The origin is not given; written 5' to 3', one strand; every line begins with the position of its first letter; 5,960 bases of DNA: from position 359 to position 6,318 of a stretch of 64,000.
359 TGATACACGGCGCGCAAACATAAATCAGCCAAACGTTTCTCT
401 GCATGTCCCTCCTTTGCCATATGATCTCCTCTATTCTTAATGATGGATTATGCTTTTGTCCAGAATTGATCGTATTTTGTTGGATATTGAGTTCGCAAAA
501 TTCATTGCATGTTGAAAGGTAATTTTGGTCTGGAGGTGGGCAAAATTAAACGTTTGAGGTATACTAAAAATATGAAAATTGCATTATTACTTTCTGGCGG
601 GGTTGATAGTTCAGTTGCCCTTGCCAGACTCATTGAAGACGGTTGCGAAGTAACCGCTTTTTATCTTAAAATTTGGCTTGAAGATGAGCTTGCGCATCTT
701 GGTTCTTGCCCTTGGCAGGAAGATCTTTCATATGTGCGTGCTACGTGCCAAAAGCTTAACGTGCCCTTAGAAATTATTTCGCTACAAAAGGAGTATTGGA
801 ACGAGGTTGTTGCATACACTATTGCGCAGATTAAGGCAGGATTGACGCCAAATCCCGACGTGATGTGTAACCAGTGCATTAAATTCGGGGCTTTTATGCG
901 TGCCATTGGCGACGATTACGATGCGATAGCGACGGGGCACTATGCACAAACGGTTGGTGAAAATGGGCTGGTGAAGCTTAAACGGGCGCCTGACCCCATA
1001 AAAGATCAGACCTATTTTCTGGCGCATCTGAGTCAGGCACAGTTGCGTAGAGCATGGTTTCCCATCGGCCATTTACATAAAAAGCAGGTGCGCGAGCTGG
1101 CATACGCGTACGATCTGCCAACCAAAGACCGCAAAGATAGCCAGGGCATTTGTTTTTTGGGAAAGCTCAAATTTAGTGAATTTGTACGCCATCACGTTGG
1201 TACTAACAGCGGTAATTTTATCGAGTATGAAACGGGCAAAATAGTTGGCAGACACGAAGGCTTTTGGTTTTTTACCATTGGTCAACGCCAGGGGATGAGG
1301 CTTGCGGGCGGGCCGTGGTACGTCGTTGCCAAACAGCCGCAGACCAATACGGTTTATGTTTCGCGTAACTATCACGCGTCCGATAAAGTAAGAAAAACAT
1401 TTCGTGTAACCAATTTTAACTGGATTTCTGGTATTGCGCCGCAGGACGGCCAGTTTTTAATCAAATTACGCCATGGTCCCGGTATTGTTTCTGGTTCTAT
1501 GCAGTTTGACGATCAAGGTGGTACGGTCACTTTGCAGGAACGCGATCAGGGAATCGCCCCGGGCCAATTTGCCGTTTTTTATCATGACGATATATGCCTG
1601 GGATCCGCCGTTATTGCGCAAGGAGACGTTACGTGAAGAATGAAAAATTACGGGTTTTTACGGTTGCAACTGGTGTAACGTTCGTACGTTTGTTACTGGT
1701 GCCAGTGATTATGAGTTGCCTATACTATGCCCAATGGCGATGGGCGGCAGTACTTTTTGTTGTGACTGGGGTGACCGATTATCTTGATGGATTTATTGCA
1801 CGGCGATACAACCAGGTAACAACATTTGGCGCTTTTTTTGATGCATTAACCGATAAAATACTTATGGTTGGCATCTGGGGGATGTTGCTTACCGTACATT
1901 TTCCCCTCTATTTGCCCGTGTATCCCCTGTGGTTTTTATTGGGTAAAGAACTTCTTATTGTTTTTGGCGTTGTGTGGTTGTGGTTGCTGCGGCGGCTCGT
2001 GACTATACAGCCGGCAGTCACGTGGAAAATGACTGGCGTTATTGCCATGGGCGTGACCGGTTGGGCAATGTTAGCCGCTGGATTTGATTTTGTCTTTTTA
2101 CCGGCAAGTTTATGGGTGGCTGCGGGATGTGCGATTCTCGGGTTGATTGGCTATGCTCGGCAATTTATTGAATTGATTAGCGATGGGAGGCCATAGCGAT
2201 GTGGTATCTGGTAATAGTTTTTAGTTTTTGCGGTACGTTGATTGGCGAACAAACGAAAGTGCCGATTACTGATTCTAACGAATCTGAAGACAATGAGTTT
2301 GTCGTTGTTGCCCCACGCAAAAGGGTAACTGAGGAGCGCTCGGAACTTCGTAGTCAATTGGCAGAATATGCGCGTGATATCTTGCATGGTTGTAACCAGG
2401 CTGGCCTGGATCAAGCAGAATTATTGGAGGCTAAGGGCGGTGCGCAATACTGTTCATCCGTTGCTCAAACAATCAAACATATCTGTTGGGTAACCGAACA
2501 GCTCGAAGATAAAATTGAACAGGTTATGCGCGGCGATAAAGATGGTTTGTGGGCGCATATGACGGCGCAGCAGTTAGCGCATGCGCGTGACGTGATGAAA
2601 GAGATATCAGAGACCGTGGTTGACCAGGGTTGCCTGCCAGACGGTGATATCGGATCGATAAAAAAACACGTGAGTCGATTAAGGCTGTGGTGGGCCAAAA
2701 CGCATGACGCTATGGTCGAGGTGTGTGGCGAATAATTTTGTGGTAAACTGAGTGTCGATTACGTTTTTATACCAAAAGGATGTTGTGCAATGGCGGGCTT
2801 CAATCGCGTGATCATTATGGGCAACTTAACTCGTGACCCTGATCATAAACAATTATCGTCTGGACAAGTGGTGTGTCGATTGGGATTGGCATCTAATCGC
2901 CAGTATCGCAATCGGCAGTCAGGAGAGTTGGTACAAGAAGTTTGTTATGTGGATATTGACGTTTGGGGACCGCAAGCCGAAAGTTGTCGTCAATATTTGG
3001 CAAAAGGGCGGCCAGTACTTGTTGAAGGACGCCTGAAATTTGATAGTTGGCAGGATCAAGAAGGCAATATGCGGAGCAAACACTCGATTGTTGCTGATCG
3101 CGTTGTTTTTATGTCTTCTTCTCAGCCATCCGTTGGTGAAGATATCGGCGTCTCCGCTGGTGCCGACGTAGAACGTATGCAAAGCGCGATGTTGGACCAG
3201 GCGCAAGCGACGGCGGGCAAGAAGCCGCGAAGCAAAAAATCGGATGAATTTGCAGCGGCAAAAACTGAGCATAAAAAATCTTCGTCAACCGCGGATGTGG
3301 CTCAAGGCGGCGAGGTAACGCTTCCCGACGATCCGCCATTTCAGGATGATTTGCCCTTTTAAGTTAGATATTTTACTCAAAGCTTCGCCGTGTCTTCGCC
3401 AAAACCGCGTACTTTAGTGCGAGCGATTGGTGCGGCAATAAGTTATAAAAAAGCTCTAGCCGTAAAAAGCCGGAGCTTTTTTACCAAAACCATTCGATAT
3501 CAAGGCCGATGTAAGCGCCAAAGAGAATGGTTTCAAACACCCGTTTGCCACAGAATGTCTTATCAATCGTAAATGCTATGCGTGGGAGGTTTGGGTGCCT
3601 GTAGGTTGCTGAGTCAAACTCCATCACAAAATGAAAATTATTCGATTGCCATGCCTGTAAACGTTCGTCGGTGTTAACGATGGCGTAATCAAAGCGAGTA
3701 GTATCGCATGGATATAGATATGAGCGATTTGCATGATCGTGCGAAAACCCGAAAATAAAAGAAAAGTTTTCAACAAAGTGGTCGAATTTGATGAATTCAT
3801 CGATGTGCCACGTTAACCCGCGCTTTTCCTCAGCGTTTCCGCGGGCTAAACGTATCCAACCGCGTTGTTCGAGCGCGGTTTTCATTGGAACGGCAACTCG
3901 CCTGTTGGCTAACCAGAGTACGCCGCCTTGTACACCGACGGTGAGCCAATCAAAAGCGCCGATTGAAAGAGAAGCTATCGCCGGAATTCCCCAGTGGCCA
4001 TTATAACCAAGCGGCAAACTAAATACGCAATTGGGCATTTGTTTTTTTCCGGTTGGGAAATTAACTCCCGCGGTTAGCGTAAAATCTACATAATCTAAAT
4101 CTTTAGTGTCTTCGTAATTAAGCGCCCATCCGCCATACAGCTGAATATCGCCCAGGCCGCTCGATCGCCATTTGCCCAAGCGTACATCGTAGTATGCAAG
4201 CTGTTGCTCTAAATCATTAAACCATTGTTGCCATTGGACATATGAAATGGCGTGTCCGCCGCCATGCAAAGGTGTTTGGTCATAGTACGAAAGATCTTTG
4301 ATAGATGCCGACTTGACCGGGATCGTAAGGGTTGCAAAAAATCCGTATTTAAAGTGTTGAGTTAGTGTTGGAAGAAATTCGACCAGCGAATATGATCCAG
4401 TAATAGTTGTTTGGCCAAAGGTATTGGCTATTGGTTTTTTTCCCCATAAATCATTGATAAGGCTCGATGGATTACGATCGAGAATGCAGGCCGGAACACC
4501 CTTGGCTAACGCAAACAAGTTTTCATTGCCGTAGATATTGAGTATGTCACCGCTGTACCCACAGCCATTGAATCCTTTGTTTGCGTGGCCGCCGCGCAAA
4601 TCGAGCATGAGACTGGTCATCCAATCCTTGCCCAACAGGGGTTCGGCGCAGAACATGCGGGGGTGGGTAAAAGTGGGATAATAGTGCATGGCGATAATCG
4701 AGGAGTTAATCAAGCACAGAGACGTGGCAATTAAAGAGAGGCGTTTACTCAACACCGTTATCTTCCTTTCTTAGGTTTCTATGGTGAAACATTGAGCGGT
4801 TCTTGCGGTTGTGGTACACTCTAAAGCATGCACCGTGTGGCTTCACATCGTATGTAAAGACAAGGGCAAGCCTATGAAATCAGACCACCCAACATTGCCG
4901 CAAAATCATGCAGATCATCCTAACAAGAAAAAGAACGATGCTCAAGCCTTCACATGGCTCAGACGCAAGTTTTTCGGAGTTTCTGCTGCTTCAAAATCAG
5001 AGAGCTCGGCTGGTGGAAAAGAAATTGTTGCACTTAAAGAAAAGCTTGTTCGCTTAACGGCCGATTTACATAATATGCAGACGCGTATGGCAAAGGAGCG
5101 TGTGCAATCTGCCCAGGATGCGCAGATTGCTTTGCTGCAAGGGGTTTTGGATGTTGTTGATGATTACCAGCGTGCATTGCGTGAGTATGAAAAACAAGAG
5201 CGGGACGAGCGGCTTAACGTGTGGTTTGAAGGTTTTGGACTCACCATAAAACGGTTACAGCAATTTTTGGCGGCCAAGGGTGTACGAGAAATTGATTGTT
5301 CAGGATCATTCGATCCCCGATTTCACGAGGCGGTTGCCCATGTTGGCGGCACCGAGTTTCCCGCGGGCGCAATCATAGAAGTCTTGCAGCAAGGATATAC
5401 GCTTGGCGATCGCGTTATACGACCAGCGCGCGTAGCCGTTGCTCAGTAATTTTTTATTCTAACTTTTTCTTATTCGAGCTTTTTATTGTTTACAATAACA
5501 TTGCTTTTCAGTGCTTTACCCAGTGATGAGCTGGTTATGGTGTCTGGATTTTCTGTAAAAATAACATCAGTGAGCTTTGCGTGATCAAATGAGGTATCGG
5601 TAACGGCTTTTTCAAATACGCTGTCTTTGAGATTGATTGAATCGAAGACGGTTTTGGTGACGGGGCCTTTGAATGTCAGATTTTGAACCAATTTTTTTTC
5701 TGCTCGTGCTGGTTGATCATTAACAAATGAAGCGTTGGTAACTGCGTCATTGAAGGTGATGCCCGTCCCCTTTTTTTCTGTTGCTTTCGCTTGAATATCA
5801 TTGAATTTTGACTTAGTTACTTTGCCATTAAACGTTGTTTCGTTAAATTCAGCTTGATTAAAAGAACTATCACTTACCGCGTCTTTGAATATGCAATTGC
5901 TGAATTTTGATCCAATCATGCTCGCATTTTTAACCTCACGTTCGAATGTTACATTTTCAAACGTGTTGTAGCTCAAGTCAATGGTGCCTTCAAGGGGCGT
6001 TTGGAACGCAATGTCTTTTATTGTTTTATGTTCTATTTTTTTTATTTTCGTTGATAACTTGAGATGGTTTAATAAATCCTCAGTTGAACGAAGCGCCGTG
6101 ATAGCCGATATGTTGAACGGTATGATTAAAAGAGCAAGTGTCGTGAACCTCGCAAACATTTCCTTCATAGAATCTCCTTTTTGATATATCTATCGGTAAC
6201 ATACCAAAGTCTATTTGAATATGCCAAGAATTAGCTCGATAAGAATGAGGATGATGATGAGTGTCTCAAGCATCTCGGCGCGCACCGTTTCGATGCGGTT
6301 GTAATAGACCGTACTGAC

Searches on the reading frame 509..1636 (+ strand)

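Call 49: search_protein_families(library=pfam, proteins=[window:509-1636:+], max_evalue=0.001)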
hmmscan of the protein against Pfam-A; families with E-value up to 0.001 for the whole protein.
window:509-1636:+ (375 aa): 4 families
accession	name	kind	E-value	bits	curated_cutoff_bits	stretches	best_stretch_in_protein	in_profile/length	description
PF03054.22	tRNA_Me_trans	-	1.5e-71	240.7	20.6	1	22-219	1-202/202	tRNA methyl transferase HUP domain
PF20259.3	tRNA_Me_trans_M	-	1.8e-24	85.5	27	1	224-286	2-66/66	tRNA methyl transferase PRC-barrel domain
PF20258.4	tRNA_Me_trans_C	-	4.1e-18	65.9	20.6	1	296-369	2-77/77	Aminomethyltransferase beta-barrel domain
PF02568.20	ThiI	-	0.00021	21.4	20.5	1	23-57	5-39/197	Thiamine biosynthesis protein (ThiI)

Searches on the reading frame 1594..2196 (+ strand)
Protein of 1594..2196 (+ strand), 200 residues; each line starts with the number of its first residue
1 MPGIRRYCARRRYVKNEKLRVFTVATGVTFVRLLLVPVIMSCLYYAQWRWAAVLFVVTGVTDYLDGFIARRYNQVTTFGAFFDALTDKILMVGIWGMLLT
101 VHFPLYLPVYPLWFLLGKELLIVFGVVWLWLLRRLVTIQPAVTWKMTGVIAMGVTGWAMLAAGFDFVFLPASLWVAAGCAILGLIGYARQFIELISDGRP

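Call 49: search_protein_families(library=pfam, proteins=[window:1594-2196:+], max_evalue=0.001)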
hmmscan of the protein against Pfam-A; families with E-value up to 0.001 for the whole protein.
window:1594-2196:+ (200 aa): 1 family
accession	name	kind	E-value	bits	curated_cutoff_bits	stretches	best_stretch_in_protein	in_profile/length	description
PF01066.26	CDP-OH_P_transf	-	5.5e-22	79.2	22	1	22-174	1-148/152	CDP-alcohol phosphatidyltransferase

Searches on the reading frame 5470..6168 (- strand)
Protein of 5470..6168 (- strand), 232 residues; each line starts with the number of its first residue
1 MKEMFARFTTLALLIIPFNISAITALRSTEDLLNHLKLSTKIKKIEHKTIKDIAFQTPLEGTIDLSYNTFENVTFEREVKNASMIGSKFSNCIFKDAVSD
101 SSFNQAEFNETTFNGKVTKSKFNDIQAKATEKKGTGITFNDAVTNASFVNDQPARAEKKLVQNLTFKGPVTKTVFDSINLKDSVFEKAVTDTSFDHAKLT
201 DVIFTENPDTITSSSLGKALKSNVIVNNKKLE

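Call 49: search_protein_families(library=pfam, proteins=[window:5470-6168:-], max_evalue=0.001)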
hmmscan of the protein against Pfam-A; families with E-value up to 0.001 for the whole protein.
window:5470-6168:- (232 aa): 4 families
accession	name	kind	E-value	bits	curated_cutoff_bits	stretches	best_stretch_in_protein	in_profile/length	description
PF13599.13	Pentapeptide_4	-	5.7e-08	33.1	38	0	172-227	15-69/78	Pentapeptide repeat region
PF13576.12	Pentapeptide_3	-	0.00022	21.8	27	0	81-115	3-40/48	Pentapeptide repeats (9 copies)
PF23894.2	LD_SV2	-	0.00032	21.4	29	0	44-128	2-88/92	SV2A/B/C luminal domain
PF00805.28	Pentapeptide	-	0.00093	19.2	20.2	0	81-96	25-40/40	Pentapeptide repeats (8 copies)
